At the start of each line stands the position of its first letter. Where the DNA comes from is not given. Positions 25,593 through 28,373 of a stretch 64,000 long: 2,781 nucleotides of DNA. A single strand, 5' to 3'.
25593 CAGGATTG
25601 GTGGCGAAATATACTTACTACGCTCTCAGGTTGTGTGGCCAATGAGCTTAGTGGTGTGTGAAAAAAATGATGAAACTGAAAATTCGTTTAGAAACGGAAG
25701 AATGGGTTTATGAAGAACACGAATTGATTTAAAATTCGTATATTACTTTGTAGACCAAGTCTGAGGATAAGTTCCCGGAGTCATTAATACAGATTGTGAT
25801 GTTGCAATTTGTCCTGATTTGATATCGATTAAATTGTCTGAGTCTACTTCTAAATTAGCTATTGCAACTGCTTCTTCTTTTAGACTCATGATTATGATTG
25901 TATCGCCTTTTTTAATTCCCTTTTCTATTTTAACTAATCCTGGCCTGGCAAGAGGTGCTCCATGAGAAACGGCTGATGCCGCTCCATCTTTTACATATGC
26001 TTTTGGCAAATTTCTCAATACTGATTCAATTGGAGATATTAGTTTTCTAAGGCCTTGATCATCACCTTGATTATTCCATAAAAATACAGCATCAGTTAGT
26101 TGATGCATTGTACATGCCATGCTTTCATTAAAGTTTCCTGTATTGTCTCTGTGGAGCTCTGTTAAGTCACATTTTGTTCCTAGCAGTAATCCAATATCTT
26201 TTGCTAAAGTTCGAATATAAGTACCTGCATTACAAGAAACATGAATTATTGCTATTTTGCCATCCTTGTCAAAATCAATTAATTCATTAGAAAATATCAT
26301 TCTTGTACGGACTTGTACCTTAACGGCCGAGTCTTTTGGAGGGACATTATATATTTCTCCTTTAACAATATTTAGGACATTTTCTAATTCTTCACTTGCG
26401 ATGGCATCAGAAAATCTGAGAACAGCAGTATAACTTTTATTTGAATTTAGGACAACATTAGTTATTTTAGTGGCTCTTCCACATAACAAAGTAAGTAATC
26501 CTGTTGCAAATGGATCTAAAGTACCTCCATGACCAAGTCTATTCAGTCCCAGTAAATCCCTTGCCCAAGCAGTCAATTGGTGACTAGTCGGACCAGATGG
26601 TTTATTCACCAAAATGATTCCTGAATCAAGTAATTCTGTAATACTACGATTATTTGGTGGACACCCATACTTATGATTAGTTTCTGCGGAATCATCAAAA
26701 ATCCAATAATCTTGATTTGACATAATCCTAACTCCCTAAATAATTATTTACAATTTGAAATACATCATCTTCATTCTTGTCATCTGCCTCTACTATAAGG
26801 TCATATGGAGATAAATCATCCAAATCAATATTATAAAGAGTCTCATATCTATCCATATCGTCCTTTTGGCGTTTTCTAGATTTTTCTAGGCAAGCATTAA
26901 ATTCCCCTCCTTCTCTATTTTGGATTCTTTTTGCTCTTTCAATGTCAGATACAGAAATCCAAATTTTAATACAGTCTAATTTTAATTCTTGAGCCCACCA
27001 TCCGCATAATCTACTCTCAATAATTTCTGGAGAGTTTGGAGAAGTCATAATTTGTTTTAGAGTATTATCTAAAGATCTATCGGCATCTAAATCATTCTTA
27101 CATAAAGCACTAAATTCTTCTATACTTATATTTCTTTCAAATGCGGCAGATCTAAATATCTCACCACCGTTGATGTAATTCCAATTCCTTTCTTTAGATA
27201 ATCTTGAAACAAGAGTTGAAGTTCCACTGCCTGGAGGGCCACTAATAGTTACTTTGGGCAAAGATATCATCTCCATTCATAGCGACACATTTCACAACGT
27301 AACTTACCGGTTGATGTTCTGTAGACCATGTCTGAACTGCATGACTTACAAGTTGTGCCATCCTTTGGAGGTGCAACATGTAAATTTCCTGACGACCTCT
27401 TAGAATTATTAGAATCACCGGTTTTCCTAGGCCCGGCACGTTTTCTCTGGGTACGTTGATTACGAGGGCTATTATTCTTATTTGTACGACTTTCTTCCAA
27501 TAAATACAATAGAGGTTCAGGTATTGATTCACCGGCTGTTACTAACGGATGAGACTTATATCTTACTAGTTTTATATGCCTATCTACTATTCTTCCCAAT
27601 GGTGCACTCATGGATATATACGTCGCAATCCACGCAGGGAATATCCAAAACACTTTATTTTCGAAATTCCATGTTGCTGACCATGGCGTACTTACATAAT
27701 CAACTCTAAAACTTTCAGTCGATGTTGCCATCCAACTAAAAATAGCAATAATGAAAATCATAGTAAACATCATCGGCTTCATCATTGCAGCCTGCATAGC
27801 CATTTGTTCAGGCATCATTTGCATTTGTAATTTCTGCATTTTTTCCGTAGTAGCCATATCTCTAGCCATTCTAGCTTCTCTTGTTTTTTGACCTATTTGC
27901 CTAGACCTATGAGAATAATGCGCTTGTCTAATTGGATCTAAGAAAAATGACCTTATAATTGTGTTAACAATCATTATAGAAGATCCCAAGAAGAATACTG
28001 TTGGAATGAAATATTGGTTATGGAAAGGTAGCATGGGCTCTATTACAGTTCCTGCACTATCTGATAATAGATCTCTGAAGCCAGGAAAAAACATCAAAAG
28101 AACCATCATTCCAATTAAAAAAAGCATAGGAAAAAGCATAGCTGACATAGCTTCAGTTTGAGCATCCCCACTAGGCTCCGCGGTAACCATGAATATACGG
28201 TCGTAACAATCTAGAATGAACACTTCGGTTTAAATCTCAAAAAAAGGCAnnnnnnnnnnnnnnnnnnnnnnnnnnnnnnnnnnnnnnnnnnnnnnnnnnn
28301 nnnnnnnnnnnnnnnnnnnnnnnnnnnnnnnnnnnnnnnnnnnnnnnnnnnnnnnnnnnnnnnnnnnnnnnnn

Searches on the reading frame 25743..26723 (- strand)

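Call 12: search_protein_families(library=pfam, proteins=[window:25743-26723:-], max_evalue=0.001)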
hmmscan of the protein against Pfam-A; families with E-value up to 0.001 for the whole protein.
window:25743-26723:- (326 aa): 4 families
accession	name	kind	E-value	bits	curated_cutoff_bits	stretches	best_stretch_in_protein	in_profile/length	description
PF01509.24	TruB_N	-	1.7e-22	80.8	27.3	1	55-170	1-149/149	TruB family pseudouridylate synthase (N terminal domain)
PF16198.10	TruB_C_2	-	1.3e-18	67.3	29.3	1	171-236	1-65/66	tRNA pseudouridylate synthase B C-terminal domain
PF01472.26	PUA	-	4e-13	49.6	24.8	1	241-306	2-67/74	PUA domain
PF08068.17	DKCLD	-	6.5e-13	49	27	1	3-49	10-56/58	DKCLD (NUC011) domain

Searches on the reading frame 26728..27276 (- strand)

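Call 12: search_protein_families(library=pfam, proteins=[window:26728-27276:-], max_evalue=0.001)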
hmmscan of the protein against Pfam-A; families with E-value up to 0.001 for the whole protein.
window:26728-27276:- (182 aa): 5 families
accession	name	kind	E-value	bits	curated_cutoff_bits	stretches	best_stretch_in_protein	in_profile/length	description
PF13238.12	AAA_18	-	8.7e-13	49.3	29.4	1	9-124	1-114/128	AAA domain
PF13189.12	Cytidylate_kin2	-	2.3e-12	47.9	28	1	9-163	2-173/176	Cytidylate kinase-like family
PF13207.12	AAA_17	-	3e-09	37.7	27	1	13-98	2-88/136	AAA domain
PF02224.24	Cytidylate_kin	-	2.8e-08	34.2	26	1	9-65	1-60/211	Cytidylate kinase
PF13671.12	AAA_33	-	0.00047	20.9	27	0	11-139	4-138/143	AAA domain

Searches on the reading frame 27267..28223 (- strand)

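Call 12: search_protein_families(library=pfam, proteins=[window:27267-28223:-], max_evalue=0.001)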
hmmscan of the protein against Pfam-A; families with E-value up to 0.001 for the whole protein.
window:27267-28223:- (318 aa): 1 family
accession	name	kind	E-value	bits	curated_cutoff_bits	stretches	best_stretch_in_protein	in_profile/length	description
PF01956.21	EMC3_TMCO1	-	3.6e-14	53.3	27.1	1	73-203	16-151/169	Integral membrane protein EMC3/TMCO1-like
